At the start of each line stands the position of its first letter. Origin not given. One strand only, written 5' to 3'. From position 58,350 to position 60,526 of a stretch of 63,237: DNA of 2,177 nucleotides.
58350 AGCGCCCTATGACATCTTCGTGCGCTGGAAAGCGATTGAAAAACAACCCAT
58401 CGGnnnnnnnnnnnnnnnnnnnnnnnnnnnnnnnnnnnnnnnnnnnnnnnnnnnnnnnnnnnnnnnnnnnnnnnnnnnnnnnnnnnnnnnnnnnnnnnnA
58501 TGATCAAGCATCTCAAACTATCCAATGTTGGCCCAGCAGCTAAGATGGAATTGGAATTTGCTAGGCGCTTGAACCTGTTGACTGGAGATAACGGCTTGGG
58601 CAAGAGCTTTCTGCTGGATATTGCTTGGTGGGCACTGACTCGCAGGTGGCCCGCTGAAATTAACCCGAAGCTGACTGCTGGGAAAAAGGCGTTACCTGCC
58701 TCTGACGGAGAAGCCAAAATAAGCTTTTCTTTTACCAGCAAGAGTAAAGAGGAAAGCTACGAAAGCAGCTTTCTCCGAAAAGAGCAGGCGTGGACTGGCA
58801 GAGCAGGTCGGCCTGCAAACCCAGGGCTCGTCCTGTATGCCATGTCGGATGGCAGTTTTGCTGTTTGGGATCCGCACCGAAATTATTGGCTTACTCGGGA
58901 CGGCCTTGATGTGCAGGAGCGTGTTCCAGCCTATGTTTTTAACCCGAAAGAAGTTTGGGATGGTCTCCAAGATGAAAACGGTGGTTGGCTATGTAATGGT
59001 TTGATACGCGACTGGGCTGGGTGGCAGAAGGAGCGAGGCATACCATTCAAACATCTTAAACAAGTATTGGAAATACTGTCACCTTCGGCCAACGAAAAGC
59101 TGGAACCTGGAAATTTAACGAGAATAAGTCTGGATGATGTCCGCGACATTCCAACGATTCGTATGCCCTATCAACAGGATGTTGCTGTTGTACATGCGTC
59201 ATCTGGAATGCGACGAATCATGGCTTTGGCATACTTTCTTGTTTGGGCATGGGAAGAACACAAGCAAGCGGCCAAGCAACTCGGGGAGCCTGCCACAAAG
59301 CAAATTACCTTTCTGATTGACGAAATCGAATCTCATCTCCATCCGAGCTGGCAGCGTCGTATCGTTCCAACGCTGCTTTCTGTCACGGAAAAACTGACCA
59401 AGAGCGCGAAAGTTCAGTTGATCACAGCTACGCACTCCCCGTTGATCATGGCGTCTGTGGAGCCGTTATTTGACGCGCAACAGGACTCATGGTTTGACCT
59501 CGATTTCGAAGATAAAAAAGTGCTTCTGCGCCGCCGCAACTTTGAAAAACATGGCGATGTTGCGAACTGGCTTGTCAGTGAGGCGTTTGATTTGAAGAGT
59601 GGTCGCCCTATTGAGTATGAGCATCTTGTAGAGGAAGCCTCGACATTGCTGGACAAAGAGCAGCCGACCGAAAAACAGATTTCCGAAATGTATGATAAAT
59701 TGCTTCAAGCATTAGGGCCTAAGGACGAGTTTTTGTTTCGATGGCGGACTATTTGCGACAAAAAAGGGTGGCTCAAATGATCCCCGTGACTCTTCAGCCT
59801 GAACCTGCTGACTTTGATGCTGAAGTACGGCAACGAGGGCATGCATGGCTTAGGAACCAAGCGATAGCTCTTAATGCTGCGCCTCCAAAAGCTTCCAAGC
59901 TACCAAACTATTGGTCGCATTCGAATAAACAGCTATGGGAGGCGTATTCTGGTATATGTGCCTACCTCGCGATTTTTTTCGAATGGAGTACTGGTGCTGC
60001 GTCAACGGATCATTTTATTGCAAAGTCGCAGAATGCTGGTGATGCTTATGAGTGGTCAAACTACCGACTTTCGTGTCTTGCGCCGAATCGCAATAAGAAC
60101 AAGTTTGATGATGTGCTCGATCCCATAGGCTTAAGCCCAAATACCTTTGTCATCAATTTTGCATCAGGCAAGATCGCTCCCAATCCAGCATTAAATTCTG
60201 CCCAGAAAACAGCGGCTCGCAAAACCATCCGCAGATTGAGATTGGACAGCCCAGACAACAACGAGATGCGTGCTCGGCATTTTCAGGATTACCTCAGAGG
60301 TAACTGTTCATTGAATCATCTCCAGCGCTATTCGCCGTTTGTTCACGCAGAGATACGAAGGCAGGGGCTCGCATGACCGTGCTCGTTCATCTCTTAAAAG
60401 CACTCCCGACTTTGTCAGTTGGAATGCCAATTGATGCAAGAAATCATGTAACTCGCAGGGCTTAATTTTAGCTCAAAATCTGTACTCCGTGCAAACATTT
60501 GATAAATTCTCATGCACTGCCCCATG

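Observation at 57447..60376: Four coupled genes (HamA-like nuclease, 82-aa ORF, PtuA-like ATPase, Cys-depleted PtuB-like HNH) form a Septu-derived cassette I cannot place in a described system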

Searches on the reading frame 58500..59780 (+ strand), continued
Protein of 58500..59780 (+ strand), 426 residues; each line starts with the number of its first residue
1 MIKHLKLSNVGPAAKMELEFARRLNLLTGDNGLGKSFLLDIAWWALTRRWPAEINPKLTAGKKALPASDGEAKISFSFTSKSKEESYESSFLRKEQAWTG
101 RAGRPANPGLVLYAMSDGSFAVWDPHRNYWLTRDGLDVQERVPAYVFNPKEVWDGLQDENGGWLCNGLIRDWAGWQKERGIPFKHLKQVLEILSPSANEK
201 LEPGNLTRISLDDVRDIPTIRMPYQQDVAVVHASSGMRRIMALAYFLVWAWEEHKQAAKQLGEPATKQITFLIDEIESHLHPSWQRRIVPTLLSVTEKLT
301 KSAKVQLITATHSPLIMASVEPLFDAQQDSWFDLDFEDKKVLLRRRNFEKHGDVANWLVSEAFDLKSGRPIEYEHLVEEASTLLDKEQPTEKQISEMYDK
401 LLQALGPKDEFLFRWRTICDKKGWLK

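Call 52: search_protein_families(library=padloc, proteins=[L020:6266-7987:+, L020:7990-9888:+, L070:7971-9668:+, L044:8178-10007:+, L001:7154-9988:+, L013:6020-8677:+, L011:6154-7344:+, L075:4956-8201:+, L075:8198-9283:+, L016:9003-9959:+], max_evalue=1e-10)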
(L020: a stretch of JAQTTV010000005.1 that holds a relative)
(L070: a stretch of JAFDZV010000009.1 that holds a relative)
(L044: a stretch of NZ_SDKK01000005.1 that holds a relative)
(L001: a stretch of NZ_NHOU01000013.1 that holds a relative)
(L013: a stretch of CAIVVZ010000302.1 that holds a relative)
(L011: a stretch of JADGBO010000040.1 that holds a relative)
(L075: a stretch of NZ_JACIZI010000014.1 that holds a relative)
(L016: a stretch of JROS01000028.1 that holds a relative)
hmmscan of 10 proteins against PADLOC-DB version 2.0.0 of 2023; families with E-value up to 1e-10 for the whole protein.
L020:6266-7987:+ (573 aa): 59 families (the best 25 are shown)
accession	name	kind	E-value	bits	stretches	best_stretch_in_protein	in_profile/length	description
PDLC00094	GajA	-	2.3e-259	859.7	1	1-572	1-567/569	AAA ATPase domain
PDLC00062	GajA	-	3.2e-129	430.2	2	1-371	1-369/639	AAA ATPase domain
PDLC00067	GajA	-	2.5e-85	285.2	1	2-515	4-522/604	AAA ATPase domain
PDLC00070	GajA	-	7.6e-46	154.9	1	1-470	1-461/596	AAA ATPase domain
PDLC00090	GajA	-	1.9e-38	130.6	1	1-433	1-452/659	AAA ATPase domain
PDLC00066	GajA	-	1.2e-35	121.2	1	190-465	171-440/567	AAA ATPase domain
PDLC00071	GajA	-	1.3e-35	121.2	1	1-464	1-439/588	AAA ATPase domain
PDLC00096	GajA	-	1.4e-32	111.2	1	1-440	1-430/630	AAA ATPase domain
PDLC00069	GajA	-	2.8e-32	110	2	166-441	179-480/687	AAA ATPase domain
PDLC02979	AriA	-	3.1e-31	107.5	2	163-345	198-372/373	-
PDLC00091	GajA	-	4.4e-31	106.4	2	286-419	277-414/627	AAA ATPase domain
PDLC00077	GajA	-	7.6e-31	105.3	1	164-460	195-500/616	AAA ATPase domain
PDLC00092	GajA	-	1.9e-30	103.9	1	158-430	168-440/604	AAA ATPase domain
PDLC00099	GajA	-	2.2e-30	104.2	1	1-431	1-427/626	AAA ATPase domain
PDLC00080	GajA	-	4.4e-30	103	1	1-434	1-423/622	AAA ATPase domain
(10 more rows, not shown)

L020:7990-9888:+ (632 aa): 48 families (the best 25 are shown)
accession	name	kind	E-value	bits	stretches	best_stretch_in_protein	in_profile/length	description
PDLC00114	GajB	-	7.4e-265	878.4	1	2-631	3-631/635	UrvD helicase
PDLC00132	GajB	-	5.7e-98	327.1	1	6-629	3-623/625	UrvD helicase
PDLC00117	GajB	-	3.5e-84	281.4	2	4-393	11-392/604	UrvD helicase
PDLC03802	RTasHel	-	5e-78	261.6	1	5-369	4-332/675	DRT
PDLC00103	GajB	-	2.9e-62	209.4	1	6-613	16-578/612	UrvD helicase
PDLC00121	GajB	-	3.8e-55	185.5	1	8-379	7-361/565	UrvD helicase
PDLC00107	GajB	-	4.8e-54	182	1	10-377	19-372/587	UrvD helicase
PDLC00130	GajB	-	3e-53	179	2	7-301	4-294/589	UrvD helicase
PDLC00127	GajB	-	1e-52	177.5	1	4-378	6-364/594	UrvD helicase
PDLC00134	GajB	-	1.3e-44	151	1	6-403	16-403/431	UrvD helicase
PDLC00104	GajB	-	3.9e-43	146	1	18-383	14-327/574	UrvD helicase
PDLC00123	GajB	-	5.4e-43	145.4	1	200-385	163-338/540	UrvD helicase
PDLC00119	GajB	-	3.6e-42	143.1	1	23-390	19-375/565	UrvD helicase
PDLC00116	GajB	-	1.4e-37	127.6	1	186-392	132-334/557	UrvD helicase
PDLC00110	GajB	-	1.4e-37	127.6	1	186-343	243-404/725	UrvD helicase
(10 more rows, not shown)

L070:7971-9668:+ (565 aa): 28 families (the best 25 are shown)
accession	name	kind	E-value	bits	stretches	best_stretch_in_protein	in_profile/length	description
PDLC02686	Orf5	-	1.2e-161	537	1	6-560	4-566/566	Orf5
PDLC04155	HEC-06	-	3.7e-65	218.5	1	1-562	1-560/562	-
PDLC04157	HEC-06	-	4.9e-65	218.2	1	21-561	22-556/558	-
PDLC04154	HEC-06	-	1.7e-57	193.3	1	10-563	12-567/569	-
PDLC02690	Orf5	-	9.1e-53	177.9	1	17-562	5-531/531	Orf5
PDLC02695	Orf5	-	1e-46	157.6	2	9-95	7-101/601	Orf5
PDLC02687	Orf5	-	1.3e-46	157.5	1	12-543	8-541/543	Orf5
PDLC02700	Orf5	-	6.8e-46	155.1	1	21-560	11-555/555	Orf5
PDLC02693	Orf5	-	1.4e-44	151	1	19-322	6-305/543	Orf5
PDLC02694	Orf5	-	1.2e-43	147.6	1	8-560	4-573/574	Orf5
PDLC02701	Orf5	-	3.2e-39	132.9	1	12-324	10-347/596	Orf5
PDLC02691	Orf5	-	1.6e-36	124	1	12-315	10-336/579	Orf5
PDLC02692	Orf5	-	3.7e-27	93.2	1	21-236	7-217/558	Orf5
PDLC02786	SspE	-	8.3e-23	78.6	1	8-95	10-108/766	SspE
PDLC02698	Orf5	-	2.4e-22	77.4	1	10-105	8-102/573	Orf5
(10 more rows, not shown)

L044:8178-10007:+ (609 aa): 28 families (the best 25 are shown)
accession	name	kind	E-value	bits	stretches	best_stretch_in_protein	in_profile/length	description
PDLC02693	Orf5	-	7.7e-74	247.6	1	21-599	8-540/543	Orf5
PDLC04155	HEC-06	-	3.2e-69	231.9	2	19-282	19-277/562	-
PDLC04154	HEC-06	-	3.8e-64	215.3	2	16-279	18-283/569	-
PDLC02696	Orf5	-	5.6e-56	188.6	1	22-554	1-547/558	Orf5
PDLC04157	HEC-06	-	1.5e-55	186.9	1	21-595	22-549/558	-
PDLC02687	Orf5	-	2.9e-55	186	1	17-582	13-539/543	Orf5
PDLC02700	Orf5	-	2.1e-53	179.9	1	22-597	12-551/555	Orf5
PDLC02695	Orf5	-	3.4e-47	159.1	1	8-279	8-292/601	Orf5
PDLC02691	Orf5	-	2.6e-33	113.5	1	21-597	20-575/579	Orf5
PDLC02701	Orf5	-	1.1e-32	111.4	1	19-259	17-271/596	Orf5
PDLC02690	Orf5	-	3.3e-30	103.5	1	21-356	9-334/531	Orf5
PDLC02702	Orf5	-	2.6e-26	90.6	2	22-277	3-240/543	Orf5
PDLC02692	Orf5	-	1.1e-25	88.3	1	22-283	8-262/558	Orf5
PDLC02792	SspE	-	3.9e-25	86.3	1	17-105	19-126/771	SspE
PDLC02786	SspE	-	3.7e-24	83.1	1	17-104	19-118/766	SspE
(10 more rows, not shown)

L001:7154-9988:+ (944 aa): 3 families
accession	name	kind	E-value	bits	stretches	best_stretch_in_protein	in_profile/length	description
PDLC02208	Ppl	-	1.3e-50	170.5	1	7-941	4-891/894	-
PDLC04135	mad3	-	3.6e-18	64.3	1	301-913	2-351/374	mads_3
PDLC02980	AriA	-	1.2e-12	46.4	0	819-888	230-302/304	-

L013:6020-8677:+ (885 aa): 2 families
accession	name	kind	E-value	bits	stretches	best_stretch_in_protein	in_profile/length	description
PDLC02208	Ppl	-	5.7e-35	118.7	2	744-880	758-889/894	-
PDLC04135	mad3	-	1.7e-19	68.6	1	272-826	13-325/374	mads_3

L011:6154-7344:+ (396 aa): 51 families (the best 25 are shown)
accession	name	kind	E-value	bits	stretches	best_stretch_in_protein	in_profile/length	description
PDLC04175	HEC-01A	-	2.2e-141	469.1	1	28-378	5-360/363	-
PDLC04174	HEC-01A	-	5.9e-102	338.4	1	120-378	2-260/264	-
PDLC04178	HEC-01A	-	1e-52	177.6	2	184-376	183-380/399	-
PDLC04177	HEC-01A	-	7.7e-51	171.3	1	191-378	208-390/393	-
PDLC04183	HEC-01A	-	1.2e-40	137.8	2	187-378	208-400/402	-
PDLC04176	HEC-01A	-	5.5e-40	135.9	1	188-378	181-367/371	-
PDLC04182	HEC-01A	-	5e-36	122.6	1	168-377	195-401/406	-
PDLC04179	HEC-01A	-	3.6e-30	103.5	1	185-378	262-453/459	-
PDLC04391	PDC-M07A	-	6.3e-29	99.2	1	195-377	209-402/412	-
PDLC04135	mad3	-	9.5e-29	99.1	1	28-376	1-374/374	mads_3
PDLC04180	HEC-01A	-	9.5e-29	98.7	1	218-347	207-340/382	-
PDLC02980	AriA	-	9.8e-29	99.3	1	50-331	1-304/304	-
PDLC04184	HEC-01A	-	6e-27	92.8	1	185-330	232-391/464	-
PDLC04392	PDC-M07A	-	3.3e-26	90.3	1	190-394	211-421/432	-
PDLC04144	HEC-01B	-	6.9e-25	86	1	169-378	186-391/395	-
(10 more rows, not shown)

L075:4956-8201:+ (1081 aa): 0 families

L075:8198-9283:+ (361 aa): 37 families (the best 25 are shown)
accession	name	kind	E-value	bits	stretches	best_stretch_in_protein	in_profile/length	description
PDLC04175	HEC-01A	-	2.5e-157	521.6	1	1-359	1-362/363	-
PDLC04174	HEC-01A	-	3.8e-125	414.4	1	97-360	2-263/264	-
PDLC04177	HEC-01A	-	3.9e-58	195.3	2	165-358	203-391/393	-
PDLC04178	HEC-01A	-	3e-57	192.5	1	4-356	7-381/399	-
PDLC04183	HEC-01A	-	2.1e-42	143.6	2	165-357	207-400/402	-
PDLC04176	HEC-01A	-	1.5e-40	137.7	1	6-357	3-367/371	-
PDLC04182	HEC-01A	-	2.7e-40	136.6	1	146-356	194-401/406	-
PDLC04179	HEC-01A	-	1e-34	118.5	2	168-360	266-456/459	-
PDLC04144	HEC-01B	-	5.3e-29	99.5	1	147-357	185-391/395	-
PDLC02980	AriA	-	9.2e-29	99.4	1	215-310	220-304/304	-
PDLC04184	HEC-01A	-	1.5e-28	98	1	146-299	218-369/464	-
PDLC04391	PDC-M07A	-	3.9e-28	96.6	1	174-354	209-400/412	-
PDLC04180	HEC-01A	-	1.1e-27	95.3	1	193-332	203-346/382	-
PDLC04389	PDC-M07A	-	1.3e-27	94.9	1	173-350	220-418/443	-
PDLC04135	mad3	-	3e-27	94.1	1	6-355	2-374/374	mads_3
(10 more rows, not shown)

L016:9003-9959:+ (318 aa): 5 families
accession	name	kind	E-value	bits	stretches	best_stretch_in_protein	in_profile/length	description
PDLC05062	PDC-S66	-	1.6e-18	65.2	1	7-96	151-240/282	-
PDLC03957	bSEFIR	-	4.9e-14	51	0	1-46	35-83/412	-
PDLC02012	SAVED5--SAVED_TIR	-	6.8e-13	46.5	1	6-83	15-92/404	-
PDLC02421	Aga_TIR-PNTD1-PNTD2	-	9.9e-13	46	1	5-127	4-129/430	Class I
PDLC02403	Aga_TIR-PNTD1-PNTD2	-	4.9e-12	43.6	1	6-129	4-130/443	Class I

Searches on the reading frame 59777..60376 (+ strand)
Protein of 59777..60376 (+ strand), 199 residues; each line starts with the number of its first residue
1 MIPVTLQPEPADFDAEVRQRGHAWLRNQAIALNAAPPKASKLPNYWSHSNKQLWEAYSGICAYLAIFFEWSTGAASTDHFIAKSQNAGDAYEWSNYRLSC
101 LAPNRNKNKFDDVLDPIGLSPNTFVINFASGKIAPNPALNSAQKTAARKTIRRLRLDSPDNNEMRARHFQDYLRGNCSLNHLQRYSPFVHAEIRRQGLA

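Call 3: search_protein_families(library=pfam, proteins=[window:59777-60376:+], max_evalue=0.1)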
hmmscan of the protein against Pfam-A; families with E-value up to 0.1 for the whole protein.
window:59777-60376:+ (199 aa): 1 family
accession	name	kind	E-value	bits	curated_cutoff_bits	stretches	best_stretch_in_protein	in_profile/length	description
PF01844.29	HNH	-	0.0045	17.5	21.4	1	73-109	12-46/47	HNH endonuclease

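Call 4: search_protein_families(library=padloc, proteins=[window:59777-60376:+], max_evalue=0.1)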
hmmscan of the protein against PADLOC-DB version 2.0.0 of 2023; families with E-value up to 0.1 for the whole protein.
window:59777-60376:+ (199 aa): 32 families (the best 25 are shown)
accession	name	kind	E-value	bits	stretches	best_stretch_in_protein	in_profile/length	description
PDLC00348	PtuB1|PtuB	-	8.4e-70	232.3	1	1-198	1-192/198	Unknown function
PDLC00324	PtuB1|PtuB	-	1.3e-13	49.2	1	51-172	35-165/209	Unknown function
PDLC00351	PtuB1|PtuB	-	2.6e-12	45.2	1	47-178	45-181/195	Unknown function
PDLC00337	PtuB1|PtuB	-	2.6e-11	41.8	1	1-171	1-166/216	Unknown function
PDLC02924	HNH_I-A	-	7.3e-11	40.4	1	50-172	35-158/198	-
PDLC00315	PtuB1|PtuB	-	1.7e-10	39.1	1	39-164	12-137/227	Unknown function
PDLC00332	PtuB1|PtuB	-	1.4e-09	36.2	1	50-179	39-174/212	Unknown function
PDLC00358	PtuB1|PtuB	-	1.7e-09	35.7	1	59-179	46-175/215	Unknown function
PDLC00334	PtuB1|PtuB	-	1.9e-08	32.4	1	52-170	34-163/222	Unknown function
PDLC00336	PtuB1|PtuB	-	2.5e-07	28.6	1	51-159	56-163/250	Unknown function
PDLC00333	PtuB1|PtuB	-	2.8e-07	28.3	2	114-173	148-207/272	Unknown function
PDLC00326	PtuB1|PtuB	-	6.1e-07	27.6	1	49-172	37-169/197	Unknown function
PDLC00343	PtuB1|PtuB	-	2.5e-06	25.4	2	90-109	104-123/283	Unknown function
PDLC00330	PtuB1|PtuB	-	2.7e-06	25.4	1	32-108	26-110/271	Unknown function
PDLC00342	PtuB1|PtuB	-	2.7e-06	25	1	50-117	39-106/247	Unknown function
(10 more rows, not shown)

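Call 5: search_protein_families(library=ncbifam, proteins=[window:59777-60376:+], max_evalue=0.1)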
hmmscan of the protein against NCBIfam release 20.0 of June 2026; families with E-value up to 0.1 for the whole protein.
window:59777-60376:+ (199 aa): 2 families
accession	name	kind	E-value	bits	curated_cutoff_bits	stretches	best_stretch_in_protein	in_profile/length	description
TIGR02646.1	TIGR02646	subfamily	3.5e-12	46.6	52.15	1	51-158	17-137/144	retron system putative HNH endonuclease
NF041761.1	PtuB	equivalog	9.7e-11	41.9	150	1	51-171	38-176/218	retron Ec78 anti-phage system effector HNH endonuclease PtuB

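Call 46: search_solved_structures(query=window:59777-60376:+, max_evalue=0.01, show_alignments=1)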
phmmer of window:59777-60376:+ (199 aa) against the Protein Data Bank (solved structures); distinct sequences matched with E-value up to 0.01: 1.
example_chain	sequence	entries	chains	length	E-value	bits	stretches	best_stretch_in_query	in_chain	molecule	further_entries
9n69_F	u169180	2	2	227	0.009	19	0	47-164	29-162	TIGR02646 family protein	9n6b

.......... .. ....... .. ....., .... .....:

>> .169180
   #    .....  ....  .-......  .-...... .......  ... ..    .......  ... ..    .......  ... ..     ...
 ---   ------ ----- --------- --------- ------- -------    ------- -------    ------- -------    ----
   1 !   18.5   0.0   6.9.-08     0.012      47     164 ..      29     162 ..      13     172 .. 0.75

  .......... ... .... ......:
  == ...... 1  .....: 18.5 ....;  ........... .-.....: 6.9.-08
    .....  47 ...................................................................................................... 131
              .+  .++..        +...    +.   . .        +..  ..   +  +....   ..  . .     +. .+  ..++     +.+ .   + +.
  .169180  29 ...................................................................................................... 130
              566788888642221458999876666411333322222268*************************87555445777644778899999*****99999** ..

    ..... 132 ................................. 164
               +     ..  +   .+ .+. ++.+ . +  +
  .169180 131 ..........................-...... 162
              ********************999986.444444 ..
